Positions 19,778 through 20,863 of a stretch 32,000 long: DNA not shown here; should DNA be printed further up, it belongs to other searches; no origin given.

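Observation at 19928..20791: Orphan, divergent nucleotidyl-cyclase/GGDEF-like palm protein in a defence island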

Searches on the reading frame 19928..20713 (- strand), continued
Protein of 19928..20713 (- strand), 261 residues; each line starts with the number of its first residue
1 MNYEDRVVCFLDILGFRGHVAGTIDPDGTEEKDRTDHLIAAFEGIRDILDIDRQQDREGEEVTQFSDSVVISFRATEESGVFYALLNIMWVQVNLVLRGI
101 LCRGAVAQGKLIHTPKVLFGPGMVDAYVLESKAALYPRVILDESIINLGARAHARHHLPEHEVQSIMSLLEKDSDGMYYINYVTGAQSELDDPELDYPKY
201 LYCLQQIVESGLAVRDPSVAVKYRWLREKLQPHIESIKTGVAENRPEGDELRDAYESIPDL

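Call 72: search_protein_families(library=pfam, alignment_id=A6, max_evalue=1)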
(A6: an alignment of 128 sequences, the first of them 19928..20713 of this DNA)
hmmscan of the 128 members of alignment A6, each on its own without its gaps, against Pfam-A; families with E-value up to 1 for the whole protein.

A. member 1, window:19928-20713:- (261 aa): 0 families

B. families by the number of members that match (of 128 scanned): 93 families (the first 25 are shown)
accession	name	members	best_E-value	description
PF00211.25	Guanylate_cyc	9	8.6e-06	Adenylate and Guanylate cyclase catalytic domain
PF13837.12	Myb_DNA-bind_4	3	0.0055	Myb/SANT-like DNA-binding domain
PF25693.1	Phage_Y01A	2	0.0045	Bacteriophage T4-like Y01A protein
PF18729.6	HEPN_STY4199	2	0.035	STY4199-like HEPN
PF22652.1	DUF7006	2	0.061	Family of unknown function (DUF7006)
PF04504.20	GeBP-like_DBD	2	0.11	Glabrous-enhancer-binding protein-like family, DBD domain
PF01239.28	PPTA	2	0.21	Protein prenyltransferase alpha subunit repeat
PF10133.14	CooT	1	0.0017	CO dehydrogenase accessory protein CooT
PF06983.19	3-dmu-9_3-mt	1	0.0033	3-demethylubiquinone-9 3-methyltransferase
PF10884.14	DUF2683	1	0.0041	Protein of unknown function (DUF2683)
PF24409.1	wHTH-PRTase_assc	1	0.0076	wHTH-PRTase associated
PF02916.20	DNA_PPF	1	0.009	DNA polymerase processivity factor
PF02991.22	ATG8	1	0.0092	Autophagy protein Atg8 ubiquitin like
PF04866.18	Rota_NS6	1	0.0093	Rotavirus non-structural protein 6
PF01297.22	ZnuA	1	0.0098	Zinc-uptake complex component A periplasmic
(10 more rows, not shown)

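Call 73: find_encoding_contigs(protein=P0084, flank=8000, max_places=3)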
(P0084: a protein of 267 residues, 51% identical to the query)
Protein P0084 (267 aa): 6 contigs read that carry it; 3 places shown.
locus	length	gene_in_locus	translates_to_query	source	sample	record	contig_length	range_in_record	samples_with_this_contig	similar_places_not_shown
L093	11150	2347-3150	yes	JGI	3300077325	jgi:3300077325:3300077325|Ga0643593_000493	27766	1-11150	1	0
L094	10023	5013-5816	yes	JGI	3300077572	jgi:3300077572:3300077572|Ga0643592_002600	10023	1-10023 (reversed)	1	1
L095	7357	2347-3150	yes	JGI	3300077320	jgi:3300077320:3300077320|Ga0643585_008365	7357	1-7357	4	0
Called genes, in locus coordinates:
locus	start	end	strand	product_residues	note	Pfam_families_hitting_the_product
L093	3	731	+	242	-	?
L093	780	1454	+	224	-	PF13302:Acetyltransf_3 (weak), PF13420:Acetyltransf_4 (weak)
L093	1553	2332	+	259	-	PF04989:RMNT_CmcI, PF13578:Methyltransf_24 (weak)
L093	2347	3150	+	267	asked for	-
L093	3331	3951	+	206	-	-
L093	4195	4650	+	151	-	-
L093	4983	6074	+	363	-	PF00535:Glycos_transf_2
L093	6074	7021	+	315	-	PF01408:GFO_IDH_MocA, PF03807:F420_oxidored (faint)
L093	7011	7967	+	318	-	-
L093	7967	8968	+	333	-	PF00106:adh_short, PF01073:3Beta_HSD, PF01370:Epimerase, PF02719:Polysacc_synt_2, PF04321:RmlD_sub_bind, PF05368:NmrA, PF07993:NAD_binding_4, PF13460:NAD_binding_10, +1 more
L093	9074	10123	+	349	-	PF03102:NeuB, PF08666:SAF (weak)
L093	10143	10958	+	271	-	PF01370:Epimerase, PF16363:GDP_Man_Dehyd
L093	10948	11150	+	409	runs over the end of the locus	PF02350:Epimerase_2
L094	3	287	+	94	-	?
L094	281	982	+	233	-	PF00753:Lactamase_B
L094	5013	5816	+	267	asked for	-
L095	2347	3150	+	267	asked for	-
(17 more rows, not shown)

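Call 74: find_encoding_contigs(protein=P0041, flank=8000, max_places=1)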
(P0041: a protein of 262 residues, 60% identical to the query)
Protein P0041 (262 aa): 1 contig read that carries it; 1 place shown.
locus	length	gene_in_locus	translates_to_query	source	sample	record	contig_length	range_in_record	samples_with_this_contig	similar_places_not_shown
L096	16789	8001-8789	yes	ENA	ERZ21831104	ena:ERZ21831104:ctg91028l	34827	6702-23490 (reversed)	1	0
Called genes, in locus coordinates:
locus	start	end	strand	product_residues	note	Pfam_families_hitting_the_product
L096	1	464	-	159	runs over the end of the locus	PF13521:AAA_28 (weak)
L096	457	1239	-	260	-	PF04055:Radical_SAM (weak)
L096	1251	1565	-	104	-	-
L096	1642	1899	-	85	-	-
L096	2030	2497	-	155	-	-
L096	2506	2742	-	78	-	-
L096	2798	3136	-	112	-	-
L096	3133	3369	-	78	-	PF01381:HTH_3 (weak), PF13560:HTH_31 (weak)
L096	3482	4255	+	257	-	PF01381:HTH_3, PF13443:HTH_26 (weak), PF00717:Peptidase_S24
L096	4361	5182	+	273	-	-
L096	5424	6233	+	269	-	PF18863:AbiJ_NTD4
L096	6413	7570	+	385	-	-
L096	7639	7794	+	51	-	-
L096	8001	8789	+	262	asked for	-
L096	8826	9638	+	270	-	PF00069:Pkinase, PF07714:PK_Tyr_Ser-Thr, PF01636:APH (weak)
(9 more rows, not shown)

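Call 75: find_encoding_contigs(protein=P0071, flank=8000, max_places=1)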
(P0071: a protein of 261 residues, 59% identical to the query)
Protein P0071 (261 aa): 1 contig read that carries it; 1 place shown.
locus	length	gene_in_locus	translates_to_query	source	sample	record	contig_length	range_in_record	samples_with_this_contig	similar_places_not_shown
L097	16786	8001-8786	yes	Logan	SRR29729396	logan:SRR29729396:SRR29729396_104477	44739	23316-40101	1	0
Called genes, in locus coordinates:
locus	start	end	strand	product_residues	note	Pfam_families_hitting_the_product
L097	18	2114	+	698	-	PF11741:AMIN, PF07660:STN, PF21305:type_II_gspD_N0 (weak), PF00263:Secretin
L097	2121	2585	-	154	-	PF00588:SpoU_methylase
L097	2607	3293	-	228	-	PF18912:DZR_2 (weak), PF00156:Pribosyltran (weak)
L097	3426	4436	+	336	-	PF04055:Radical_SAM, PF06968:BATS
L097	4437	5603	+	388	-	PF00155:Aminotran_1_2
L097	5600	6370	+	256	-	PF00561:Abhydrolase_1, PF00975:Thioesterase (weak), PF12146:Hydrolase_4, PF12697:Abhydrolase_6, PF03096:Ndr (faint)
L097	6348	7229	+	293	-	PF01209:Ubie_methyltran (weak), PF13489:Methyltransf_23 (weak), PF08241:Methyltransf_11, PF08242:Methyltransf_12 (weak), PF13649:Methyltransf_25, PF13847:Methyltransf_31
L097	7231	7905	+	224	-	PF01656:CbiA, PF13500:AAA_26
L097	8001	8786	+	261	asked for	-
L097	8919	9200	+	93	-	PF11373:DUF3175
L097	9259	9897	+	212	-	-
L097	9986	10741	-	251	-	PF00484:Pro_CA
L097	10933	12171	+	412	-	PF00201:UDPGT (faint), PF06722:EryCIII-like_C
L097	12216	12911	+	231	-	PF01965:DJ-1_PfpI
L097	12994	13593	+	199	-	-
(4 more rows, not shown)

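Call 76: find_encoding_contigs(protein=P0074, flank=8000, max_places=1)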
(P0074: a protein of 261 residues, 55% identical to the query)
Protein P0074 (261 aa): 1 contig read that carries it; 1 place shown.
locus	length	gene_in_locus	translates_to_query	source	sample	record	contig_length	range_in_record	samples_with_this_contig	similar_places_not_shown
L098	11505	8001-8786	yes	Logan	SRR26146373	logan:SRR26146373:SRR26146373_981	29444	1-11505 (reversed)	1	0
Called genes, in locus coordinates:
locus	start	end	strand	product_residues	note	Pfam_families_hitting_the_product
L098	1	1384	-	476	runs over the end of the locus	PF06253:MTTB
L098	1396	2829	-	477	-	PF00171:Aldedh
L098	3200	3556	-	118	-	PF01934:HepT-like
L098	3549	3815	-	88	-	PF01909:NTP_transf_2, PF18765:Polbeta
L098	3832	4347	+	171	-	-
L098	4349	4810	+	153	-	PF04608:PgpA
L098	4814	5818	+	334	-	PF04307:YdjM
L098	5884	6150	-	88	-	PF12844:HTH_19, PF01381:HTH_3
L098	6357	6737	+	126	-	-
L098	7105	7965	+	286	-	PF18928:DUF5677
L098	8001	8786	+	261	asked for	-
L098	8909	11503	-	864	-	?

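Call 90: predict_structure(alignment_id=A7)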
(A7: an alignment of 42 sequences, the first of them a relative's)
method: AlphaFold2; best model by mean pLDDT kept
length: 475 residues; sequences in the alignment: 42
mean_pLDDT: 80.1   pTM: 0.56
mean pLDDT of the five models: 80.1, 78.6, 78.4, 76.1, 75.9
residues with pLDDT >= 90: 148; 70-90: 218; 50-70: 99; < 50: 10
segments of 3 or more residues with pLDDT < 50: 1-3, 126-128
pLDDT, mean of each block of 10 residues (from residue 1): 70 77 62 70 61 78 77 80 79 85 78 79 55 85 73 71 84 75 60 74 79 77 54 61 95 63 79 75 74 88 95 94 91 95 89 93 90 98 96 96 96 88 55 88 95 93 94 84
secondary structure, 60 per line:
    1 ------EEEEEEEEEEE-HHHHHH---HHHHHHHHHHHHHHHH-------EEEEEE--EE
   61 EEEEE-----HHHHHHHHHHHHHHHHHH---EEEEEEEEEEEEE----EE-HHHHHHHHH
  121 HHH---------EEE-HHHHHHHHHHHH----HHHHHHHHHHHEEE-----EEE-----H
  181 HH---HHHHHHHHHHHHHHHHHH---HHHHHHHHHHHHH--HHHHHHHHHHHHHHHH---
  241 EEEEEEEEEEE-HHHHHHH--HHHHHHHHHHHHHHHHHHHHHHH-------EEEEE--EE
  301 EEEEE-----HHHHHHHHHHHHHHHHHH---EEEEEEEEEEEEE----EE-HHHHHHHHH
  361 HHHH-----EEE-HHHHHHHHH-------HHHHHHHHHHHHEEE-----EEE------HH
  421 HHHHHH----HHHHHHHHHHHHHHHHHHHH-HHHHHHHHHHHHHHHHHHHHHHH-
elements in order: E7-17 H19-24 H28-43 E51-56 E59-65 H71-88 E92-104 H112-123 E133-135 H137-148 H153-163 E164-166 E172-174 H186-203 H207-219 H222-237 E241-251 H253-259 H262-284 E292-296 E299-305 H311-328 E332-344 H352-364 E370-372 H374-382 H390-401 E402-404 E410-412 H419-426 H431-450 H452-474

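Call 92: fold_search(model_id=the predicted structure, library=pdb)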
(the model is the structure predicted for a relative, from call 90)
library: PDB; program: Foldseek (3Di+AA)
matches with E <= 10: 738; with E <= 0.001: 47
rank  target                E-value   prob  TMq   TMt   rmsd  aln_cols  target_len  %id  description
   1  4clt                  1.4e-07  1.00  0.27  0.28  18.0       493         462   10  Crystal structure of human soluble Adenylyl Cyclase with adenosine-3', 5'-cyclic-monophosphate and pyrophosphate (released 2014-03-05)
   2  4usw                  2.2e-07  1.00  0.28  0.29  18.2       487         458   10  Crystal structure of human soluble Adenylyl Cyclase with ATP (released 2014-07-30)
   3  8co7                  2.5e-07  1.00  0.29  0.29  17.2       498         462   10  Crystal structure of human soluble adenylyl cyclase (sAC) in complex with inhibitor TDI-09066 (released 2024-01-03)
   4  4clp                  5.6e-07  1.00  0.28  0.29  18.2       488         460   10  Crystal structure of human soluble Adenylyl Cyclase complex with adenosine-3',5'-cyclic-monophosphate (released 2014-03-05)
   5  4clw                  5.6e-07  1.00  0.25  0.26  18.4       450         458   10  Crystal structure of human soluble Adenylyl Cyclase in complex with alpha,beta-methyleneadenosine-5'-triphosphate soaked (released 2014-03-05)
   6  8cot                  6.4e-07  1.00  0.27  0.28  17.5       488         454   10  Complex of human soluble adenylyl cyclase 10 catalytic core with inhibitor TDI-10962 (released 2023-04-26)
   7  5iv4                  1.0e-06  1.00  0.28  0.29  17.9       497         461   10  Crystal structure of the human soluble adenylyl cyclase in complex with the allosteric inhibitor LRE1 (released 2016-08-17)
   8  4oya                  1.4e-06  1.00  0.27  0.27  17.6       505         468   10  Human solAC Complexed with (4-Aminofurazan-3-yl)-[3-(1H-benzoimidazol-2-ylmethoxy)phenyl]methanone (released 2014-04-02)
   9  8cnh                  2.0e-06  1.00  0.26  0.27  18.1       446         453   10  Crystal structure of human soluble adenylyl cyclase (sAC) in complex with inhibitor TDI-10512 (released 2023-04-26)
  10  4usu                  3.0e-06  1.00  0.25  0.25  18.5       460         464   10  Crystal structure of human soluble Adenylyl Cyclase in complex with alpha,beta-methyleneadenosine-5'-triphosphate (released 2014-07-30)
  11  6r4p_A                1.0e-05  1.00  0.30  0.30  16.6       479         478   11  Structure of a soluble domain of adenylyl cyclase bound to an activated stimulatory G protein (released 2019-05-08)
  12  7pdd_A                1.6e-05  1.00  0.28  0.29  17.2       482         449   11  Focus refinement of soluble domain of Adenylyl cyclase 9 in complex with DARPin C4 and MANT-GTP (released 2022-01-19)
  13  7pdf_A                1.9e-05  1.00  0.27  0.28  17.7       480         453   10  focus refinement of soluble domain of adenylyl cyclase 9 in complex with Gs protein alpha subunit and MANT-GTP (released 2022-01-26)
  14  5mbb_A                4.0e-05  1.00  0.23  0.30  19.0       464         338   12  Structure of a bacterial light-regulated adenylyl cylcase (released 2017-04-05)
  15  5m27_B                5.2e-05  1.00  0.22  0.30  19.6       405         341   11  Structure of a bacterial light-regulated adenylyl cylcase (released 2017-04-05)
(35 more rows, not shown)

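Call 93: search_protein_families(library=padloc, alignment_id=A6, max_evalue=0.1)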
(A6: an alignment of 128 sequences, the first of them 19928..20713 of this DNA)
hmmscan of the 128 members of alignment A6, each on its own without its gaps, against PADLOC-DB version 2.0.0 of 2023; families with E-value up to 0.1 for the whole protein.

A. member 1, window:19928-20713:- (261 aa): 0 families

B. families by the number of members that match (of 128 scanned): 10 families
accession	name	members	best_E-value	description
PDLC03315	MTase_II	2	0.0012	Type II methyltransferase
PDLC03633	MTase_III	1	0.0011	Type III methyltransferase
PDLC02933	PRTase_III-A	1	0.0035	-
PDLC04826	PDC-S02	1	0.012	-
PDLC01942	CARF8--CARF_TM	1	0.015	-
PDLC03815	RTasDUF1848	1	0.022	DRT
PDLC02046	Cas7d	1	0.026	-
PDLC02924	HNH_I-A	1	0.037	-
PDLC04186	HEC-01B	1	0.038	-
PDLC04770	PDC-M67B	1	0.052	-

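Call 94: search_protein_families(library=phrogs, alignment_id=A1, max_evalue=0.01)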
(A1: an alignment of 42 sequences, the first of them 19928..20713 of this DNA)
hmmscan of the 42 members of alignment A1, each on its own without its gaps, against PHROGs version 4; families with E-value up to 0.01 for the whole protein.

A. member 1, window:19928-20713:- (261 aa): 2 families
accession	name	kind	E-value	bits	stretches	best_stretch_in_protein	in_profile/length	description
phrog_23933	-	unknown function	6e-38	131.6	1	1-229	1-216/240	-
phrog_21097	-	unknown function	2.9e-11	44.3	1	2-182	47-237/314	-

B. families by the number of members that match (of 42 scanned): 4 families
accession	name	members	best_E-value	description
phrog_23933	-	42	2.2e-43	-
phrog_21097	-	42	3.3e-17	-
phrog_32080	-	1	0.0011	-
phrog_30655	-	1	0.0033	virion structural protein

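Call 95: get_annotated_region(hit=H19, flank=5000)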
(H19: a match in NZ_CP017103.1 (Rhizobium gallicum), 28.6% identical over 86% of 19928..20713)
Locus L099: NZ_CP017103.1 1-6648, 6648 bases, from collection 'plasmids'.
description: Rhizobium gallicum strain IE4872 plasmid pRgalIE4872a, complete sequence
organism: Rhizobium gallicum (NCBI taxid 56730)
taxonomy: Bacteria; Pseudomonadota; Alphaproteobacteria; Hyphomicrobiales; Rhizobiaceae; Rhizobium; Rhizobium gallicum
host: -; source: Phaseolus vulgaris,Whole organism,nodule from Agricultural field; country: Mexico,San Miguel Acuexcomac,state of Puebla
typing (MOB-suite, as given by PLSDB): conjugative; replicon rep_cluster_106,rep_cluster_287; relaxase MOBQ; mating-pair formation MPF_T
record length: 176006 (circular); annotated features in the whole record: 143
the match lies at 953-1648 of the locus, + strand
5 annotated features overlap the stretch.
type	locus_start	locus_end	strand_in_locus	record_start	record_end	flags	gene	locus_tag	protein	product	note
CDS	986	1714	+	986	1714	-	-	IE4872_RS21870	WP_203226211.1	hypothetical protein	-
CDS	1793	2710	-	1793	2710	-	-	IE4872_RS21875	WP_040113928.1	recombinase family protein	GO:0006310 - DNA recombination [Evidence IEA]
CDS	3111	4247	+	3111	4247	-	-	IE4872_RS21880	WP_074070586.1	RHE_PE00001 family protein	-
CDS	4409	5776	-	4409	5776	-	-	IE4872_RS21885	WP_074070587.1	hypothetical protein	-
CDS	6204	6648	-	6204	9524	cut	-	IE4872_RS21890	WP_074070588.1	UvrD-helicase domain-containing protein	-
